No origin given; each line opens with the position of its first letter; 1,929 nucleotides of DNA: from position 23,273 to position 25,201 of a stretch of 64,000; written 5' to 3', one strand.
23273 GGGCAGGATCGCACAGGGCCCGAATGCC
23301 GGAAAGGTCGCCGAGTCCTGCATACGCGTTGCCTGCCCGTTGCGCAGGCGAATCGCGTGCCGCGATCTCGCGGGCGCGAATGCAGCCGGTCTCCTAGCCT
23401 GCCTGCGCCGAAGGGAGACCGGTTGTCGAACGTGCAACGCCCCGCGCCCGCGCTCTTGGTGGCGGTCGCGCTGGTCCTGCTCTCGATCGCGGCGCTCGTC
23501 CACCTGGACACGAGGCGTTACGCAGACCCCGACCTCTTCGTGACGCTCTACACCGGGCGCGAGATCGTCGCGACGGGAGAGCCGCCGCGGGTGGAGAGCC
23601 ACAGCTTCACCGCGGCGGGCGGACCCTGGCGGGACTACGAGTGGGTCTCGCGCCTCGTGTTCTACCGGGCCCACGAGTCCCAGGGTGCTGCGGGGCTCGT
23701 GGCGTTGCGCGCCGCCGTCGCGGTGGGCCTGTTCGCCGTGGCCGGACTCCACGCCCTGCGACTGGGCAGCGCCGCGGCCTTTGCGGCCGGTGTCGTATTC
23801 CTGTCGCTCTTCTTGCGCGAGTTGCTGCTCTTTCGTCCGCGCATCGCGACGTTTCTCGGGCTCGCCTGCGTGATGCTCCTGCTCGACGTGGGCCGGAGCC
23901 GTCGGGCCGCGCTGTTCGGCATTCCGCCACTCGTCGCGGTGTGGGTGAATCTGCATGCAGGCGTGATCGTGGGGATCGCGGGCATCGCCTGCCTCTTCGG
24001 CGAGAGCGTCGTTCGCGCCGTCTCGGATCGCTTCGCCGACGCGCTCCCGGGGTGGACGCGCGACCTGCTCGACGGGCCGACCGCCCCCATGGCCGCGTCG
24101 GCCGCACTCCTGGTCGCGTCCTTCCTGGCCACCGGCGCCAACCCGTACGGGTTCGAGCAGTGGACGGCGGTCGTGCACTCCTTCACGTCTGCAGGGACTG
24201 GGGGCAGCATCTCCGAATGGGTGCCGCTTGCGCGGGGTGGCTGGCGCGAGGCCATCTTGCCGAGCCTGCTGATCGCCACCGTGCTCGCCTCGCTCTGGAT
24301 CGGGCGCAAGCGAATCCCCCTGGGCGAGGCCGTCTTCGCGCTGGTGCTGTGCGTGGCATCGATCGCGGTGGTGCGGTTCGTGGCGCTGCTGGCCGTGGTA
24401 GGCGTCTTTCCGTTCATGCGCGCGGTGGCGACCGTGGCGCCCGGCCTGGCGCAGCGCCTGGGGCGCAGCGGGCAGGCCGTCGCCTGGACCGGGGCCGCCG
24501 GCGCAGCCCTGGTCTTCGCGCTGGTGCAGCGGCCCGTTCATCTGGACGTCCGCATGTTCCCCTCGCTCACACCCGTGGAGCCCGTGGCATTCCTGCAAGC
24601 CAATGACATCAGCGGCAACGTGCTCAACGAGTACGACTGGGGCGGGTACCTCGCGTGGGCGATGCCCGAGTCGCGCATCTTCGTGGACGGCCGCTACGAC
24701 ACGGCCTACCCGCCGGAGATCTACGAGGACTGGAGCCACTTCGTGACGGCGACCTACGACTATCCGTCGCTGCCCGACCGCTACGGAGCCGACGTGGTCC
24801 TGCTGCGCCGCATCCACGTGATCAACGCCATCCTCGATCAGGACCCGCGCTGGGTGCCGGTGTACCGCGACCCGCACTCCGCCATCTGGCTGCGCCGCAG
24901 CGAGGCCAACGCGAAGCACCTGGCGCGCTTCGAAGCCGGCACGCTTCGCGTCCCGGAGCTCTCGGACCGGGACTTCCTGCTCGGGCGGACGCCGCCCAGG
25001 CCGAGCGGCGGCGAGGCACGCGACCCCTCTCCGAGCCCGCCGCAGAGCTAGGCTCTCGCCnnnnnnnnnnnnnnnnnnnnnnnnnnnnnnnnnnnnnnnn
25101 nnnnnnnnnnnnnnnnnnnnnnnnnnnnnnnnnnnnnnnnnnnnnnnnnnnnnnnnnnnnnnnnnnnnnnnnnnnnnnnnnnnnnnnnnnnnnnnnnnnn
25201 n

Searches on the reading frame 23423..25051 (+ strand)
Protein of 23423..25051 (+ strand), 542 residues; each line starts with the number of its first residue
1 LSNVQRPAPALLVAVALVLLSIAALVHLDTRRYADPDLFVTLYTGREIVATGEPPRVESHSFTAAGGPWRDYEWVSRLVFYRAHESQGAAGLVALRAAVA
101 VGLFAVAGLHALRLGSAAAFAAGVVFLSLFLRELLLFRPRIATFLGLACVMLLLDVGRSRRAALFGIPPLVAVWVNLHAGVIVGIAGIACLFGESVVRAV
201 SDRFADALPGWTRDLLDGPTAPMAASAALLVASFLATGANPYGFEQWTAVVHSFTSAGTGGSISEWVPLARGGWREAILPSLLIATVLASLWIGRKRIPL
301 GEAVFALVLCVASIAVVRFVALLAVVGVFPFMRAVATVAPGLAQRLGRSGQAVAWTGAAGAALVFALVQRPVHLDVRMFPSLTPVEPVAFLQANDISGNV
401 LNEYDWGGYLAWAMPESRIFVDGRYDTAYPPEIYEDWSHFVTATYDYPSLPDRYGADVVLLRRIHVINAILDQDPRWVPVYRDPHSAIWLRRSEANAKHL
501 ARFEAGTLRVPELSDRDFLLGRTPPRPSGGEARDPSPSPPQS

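Call 55: search_protein_families(library=pfam, proteins=[window:23423-25051:+], max_evalue=0.1)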
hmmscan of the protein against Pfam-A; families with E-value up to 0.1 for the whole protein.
window:23423-25051:+ (542 aa): 0 families

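Call 56: search_protein_families(library=ncbifam, proteins=[window:23423-25051:+], max_evalue=0.01)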
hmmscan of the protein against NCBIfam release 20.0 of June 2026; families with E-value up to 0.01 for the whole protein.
window:23423-25051:+ (542 aa): 0 families

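Call 89: search_solved_structures(query=A6, max_evalue=10)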
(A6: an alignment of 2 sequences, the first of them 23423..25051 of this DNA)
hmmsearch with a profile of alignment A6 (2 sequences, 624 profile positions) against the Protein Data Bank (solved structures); distinct sequences matched with E-value up to 10: 0.

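Call 95: predict_structure(protein=window:23423-25051:+)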
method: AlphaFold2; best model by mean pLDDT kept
length: 542 residues; sequences in the alignment: 1
mean_pLDDT: 42.9   pTM: 0.28
mean pLDDT of the five models: 42.9, 41.9, 38.8, 38.7, 38.5
residues with pLDDT >= 90: 0; 70-90: 21; 50-70: 91; < 50: 430
segments of 3 or more residues with pLDDT < 50: 1-8, 26-92, 154-217, 219-298, 300-340, 342-345, 348-356, 358-470, 511-539
pLDDT, mean of each block of 10 residues (from residue 1): 44 56 49 35 35 35 34 35 40 53 59 56 57 53 53 45 44 42 37 41 42 44 40 39 41 35 35 38 43 43 45 41 38 43 49 46 39 30 33 33 35 28 28 33 30 37 42 68 62 71 71 38 35 43 36
secondary structure, 60 per line:
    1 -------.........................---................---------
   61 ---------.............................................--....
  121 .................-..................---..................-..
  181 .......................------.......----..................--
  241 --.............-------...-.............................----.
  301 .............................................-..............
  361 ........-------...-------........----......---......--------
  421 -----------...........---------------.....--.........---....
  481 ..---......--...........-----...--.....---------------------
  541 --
elements in order: H8-32 H36-51 H70-114 H117-137 H139-156 H160-177 H179-203 H210-216 H221-238 H243-255 H267-295 H300-345 H347-368 H386-393 H398-403 H407-412 H432-442 E458-462 H465-473 E477-482 E486-491 H494-504 H515-519
